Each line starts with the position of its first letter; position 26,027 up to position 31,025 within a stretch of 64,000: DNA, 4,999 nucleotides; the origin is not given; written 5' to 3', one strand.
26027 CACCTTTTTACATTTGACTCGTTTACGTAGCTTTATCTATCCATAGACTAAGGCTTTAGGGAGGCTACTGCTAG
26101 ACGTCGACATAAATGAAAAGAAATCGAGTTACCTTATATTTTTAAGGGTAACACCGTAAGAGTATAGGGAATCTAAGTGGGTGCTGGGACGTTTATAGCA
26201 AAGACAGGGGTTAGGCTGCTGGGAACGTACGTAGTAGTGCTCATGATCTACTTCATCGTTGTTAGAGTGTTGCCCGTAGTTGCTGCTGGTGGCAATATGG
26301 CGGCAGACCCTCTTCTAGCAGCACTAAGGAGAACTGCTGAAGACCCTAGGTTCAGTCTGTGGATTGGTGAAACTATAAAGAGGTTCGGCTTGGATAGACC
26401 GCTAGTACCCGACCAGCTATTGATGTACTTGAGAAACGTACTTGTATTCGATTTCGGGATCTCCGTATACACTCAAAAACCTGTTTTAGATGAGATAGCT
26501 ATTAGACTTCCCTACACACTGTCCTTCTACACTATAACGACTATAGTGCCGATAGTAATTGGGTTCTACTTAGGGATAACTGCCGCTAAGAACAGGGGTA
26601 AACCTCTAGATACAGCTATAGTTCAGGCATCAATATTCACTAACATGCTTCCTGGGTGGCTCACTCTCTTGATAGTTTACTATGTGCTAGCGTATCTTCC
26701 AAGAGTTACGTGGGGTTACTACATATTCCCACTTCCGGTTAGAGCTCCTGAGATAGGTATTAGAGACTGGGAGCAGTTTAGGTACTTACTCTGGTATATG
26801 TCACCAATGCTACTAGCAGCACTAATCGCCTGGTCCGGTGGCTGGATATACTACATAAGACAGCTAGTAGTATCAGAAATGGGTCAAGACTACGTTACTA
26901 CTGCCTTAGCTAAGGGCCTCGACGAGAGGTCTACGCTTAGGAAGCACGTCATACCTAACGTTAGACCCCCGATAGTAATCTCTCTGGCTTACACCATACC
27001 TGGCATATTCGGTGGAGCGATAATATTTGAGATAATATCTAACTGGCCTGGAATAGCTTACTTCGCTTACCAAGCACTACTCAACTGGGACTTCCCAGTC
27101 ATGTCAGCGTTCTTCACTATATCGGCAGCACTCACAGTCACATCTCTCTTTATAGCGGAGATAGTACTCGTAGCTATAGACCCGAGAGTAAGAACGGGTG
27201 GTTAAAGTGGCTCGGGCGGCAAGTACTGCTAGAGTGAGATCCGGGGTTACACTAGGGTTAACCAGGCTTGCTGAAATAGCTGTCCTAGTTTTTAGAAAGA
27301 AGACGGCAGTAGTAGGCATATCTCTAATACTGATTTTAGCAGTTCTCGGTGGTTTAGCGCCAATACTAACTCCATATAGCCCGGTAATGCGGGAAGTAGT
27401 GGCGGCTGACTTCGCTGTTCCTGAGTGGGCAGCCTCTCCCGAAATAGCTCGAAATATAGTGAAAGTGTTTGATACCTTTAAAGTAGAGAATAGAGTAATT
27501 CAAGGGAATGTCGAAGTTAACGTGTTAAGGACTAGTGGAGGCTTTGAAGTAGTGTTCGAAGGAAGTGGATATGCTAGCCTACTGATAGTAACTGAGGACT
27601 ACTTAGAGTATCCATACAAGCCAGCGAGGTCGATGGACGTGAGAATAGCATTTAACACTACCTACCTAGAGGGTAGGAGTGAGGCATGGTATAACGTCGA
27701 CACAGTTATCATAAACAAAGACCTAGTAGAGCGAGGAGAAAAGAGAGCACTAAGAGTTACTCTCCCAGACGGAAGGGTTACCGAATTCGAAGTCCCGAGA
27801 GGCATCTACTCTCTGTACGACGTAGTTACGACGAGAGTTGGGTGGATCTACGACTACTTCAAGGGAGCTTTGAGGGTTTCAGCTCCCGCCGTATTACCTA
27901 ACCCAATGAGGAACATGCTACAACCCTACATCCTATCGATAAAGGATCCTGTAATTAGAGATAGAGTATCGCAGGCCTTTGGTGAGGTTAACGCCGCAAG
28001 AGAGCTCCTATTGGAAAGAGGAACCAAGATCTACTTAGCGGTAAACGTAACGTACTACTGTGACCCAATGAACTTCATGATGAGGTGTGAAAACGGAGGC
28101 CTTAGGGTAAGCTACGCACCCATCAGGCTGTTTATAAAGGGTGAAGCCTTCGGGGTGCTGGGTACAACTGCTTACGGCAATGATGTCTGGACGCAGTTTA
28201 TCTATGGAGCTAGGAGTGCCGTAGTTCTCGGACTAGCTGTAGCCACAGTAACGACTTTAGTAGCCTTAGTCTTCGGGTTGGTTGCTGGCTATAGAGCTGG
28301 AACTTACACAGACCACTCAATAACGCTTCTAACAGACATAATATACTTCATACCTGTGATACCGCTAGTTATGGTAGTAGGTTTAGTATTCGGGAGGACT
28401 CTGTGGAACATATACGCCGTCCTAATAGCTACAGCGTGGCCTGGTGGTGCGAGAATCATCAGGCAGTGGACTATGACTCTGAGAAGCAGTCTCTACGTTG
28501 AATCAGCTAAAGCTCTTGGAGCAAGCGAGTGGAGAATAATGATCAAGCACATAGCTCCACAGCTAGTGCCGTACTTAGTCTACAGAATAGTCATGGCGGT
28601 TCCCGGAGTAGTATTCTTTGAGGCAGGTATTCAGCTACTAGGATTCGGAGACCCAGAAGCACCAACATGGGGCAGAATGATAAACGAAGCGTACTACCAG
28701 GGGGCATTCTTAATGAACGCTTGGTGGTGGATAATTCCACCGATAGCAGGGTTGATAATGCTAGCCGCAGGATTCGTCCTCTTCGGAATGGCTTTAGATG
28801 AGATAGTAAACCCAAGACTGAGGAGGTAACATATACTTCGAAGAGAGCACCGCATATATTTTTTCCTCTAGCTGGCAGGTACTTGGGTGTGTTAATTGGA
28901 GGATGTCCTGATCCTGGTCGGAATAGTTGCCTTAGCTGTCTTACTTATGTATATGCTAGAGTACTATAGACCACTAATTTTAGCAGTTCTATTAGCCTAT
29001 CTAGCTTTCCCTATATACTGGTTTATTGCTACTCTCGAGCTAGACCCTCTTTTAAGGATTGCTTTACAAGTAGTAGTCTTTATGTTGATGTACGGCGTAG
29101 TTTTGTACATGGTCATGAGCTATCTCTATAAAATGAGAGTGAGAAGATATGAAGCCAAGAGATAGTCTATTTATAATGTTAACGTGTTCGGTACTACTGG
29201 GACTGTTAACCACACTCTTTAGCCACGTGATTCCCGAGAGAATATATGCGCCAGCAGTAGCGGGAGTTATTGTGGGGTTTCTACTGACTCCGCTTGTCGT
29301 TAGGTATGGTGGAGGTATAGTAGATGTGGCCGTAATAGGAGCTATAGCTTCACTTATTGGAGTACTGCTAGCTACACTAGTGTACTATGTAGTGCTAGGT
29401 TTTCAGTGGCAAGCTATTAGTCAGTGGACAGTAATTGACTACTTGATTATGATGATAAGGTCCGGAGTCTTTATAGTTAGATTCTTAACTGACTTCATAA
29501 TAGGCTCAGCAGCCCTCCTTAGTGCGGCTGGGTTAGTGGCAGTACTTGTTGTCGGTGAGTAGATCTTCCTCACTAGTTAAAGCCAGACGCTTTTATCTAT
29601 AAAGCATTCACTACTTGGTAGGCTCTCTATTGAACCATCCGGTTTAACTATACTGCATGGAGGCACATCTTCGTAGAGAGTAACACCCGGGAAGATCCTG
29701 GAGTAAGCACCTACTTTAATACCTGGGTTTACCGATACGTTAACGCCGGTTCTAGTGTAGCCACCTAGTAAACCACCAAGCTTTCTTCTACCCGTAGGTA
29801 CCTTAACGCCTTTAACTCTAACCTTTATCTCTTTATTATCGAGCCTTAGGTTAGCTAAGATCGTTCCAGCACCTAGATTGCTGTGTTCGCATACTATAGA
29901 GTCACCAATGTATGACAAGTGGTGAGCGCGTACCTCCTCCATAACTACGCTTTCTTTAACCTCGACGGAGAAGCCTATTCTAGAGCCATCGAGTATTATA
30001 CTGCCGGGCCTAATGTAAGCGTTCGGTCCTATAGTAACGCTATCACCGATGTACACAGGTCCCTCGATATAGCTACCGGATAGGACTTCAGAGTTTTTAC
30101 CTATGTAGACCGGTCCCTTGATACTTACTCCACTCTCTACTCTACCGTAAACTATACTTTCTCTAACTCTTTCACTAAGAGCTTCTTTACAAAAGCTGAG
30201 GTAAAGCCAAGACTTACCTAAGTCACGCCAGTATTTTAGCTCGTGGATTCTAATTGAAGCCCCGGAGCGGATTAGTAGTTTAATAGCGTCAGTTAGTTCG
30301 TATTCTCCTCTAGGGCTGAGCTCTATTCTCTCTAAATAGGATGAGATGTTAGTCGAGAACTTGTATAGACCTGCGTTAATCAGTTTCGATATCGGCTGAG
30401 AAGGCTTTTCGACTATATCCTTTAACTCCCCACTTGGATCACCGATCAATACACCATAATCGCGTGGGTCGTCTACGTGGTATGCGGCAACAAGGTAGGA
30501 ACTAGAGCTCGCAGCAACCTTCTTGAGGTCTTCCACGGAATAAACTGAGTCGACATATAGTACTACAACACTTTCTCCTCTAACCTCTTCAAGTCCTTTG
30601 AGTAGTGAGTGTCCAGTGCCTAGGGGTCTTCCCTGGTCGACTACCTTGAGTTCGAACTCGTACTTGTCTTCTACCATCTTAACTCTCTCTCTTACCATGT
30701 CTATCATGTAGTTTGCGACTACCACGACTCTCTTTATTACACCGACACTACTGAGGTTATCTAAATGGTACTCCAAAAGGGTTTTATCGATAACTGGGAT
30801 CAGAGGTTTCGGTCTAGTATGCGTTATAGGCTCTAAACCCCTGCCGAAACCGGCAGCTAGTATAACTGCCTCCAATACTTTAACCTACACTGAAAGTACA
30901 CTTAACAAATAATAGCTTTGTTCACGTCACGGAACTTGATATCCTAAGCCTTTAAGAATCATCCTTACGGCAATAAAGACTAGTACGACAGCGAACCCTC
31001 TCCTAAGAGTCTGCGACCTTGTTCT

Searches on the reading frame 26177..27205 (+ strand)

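Call 61: search_protein_families(library=pfam, proteins=[window:26177-27205:+], max_evalue=0.00001)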
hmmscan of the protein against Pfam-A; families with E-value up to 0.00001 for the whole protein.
window:26177-27205:+ (342 aa): 1 family
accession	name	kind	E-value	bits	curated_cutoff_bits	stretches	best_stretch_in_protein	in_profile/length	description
PF00528.27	BPD_transp_1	-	2.1e-29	103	26.4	1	129-339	1-183/184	Binding-protein-dependent transport system inner membrane component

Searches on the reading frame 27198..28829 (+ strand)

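Call 61: search_protein_families(library=pfam, proteins=[window:27198-28829:+], max_evalue=0.00001)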
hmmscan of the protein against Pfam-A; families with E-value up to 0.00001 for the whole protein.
window:27198-28829:+ (543 aa): 1 family
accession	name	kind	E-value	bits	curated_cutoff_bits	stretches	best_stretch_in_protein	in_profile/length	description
PF00528.27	BPD_transp_1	-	2.3e-21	76.8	26.4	1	357-543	2-184/184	Binding-protein-dependent transport system inner membrane component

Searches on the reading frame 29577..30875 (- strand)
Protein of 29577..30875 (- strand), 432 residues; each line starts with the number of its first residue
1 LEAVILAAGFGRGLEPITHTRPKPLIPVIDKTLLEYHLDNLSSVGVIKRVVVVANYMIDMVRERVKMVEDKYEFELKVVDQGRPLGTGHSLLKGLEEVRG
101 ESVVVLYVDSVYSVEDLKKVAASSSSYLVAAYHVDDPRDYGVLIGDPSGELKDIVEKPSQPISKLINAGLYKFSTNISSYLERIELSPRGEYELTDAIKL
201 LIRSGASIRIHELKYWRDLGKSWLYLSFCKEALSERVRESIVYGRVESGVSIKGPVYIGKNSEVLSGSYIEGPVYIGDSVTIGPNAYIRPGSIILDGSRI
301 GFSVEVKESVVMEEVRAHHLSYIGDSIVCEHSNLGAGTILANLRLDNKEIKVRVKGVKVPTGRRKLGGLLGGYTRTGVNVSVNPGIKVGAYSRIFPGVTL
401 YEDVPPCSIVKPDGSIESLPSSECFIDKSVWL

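Call 61: search_protein_families(library=pfam, proteins=[window:29577-30875:-], max_evalue=0.00001)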
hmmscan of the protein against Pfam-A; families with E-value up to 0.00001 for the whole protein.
window:29577-30875:- (432 aa): 4 families
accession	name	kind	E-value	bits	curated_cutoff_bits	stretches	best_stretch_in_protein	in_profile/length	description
PF00483.29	NTP_transferase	-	7.8e-34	117.8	21.2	1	3-223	2-233/245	Nucleotidyl transferase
PF00132.30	Hexapep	-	1.3e-17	63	27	1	274-307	2-35/36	Bacterial transferase hexapeptide (six repeats)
PF12804.13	NTP_transf_3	-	2e-13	51.2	27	1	3-137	1-126/160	MobA-like NTP transferase domain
PF25084.1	LbH_EIF2B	-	5.1e-09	36.5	54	1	255-341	3-88/105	EIF2B subunit epsilon LbH domain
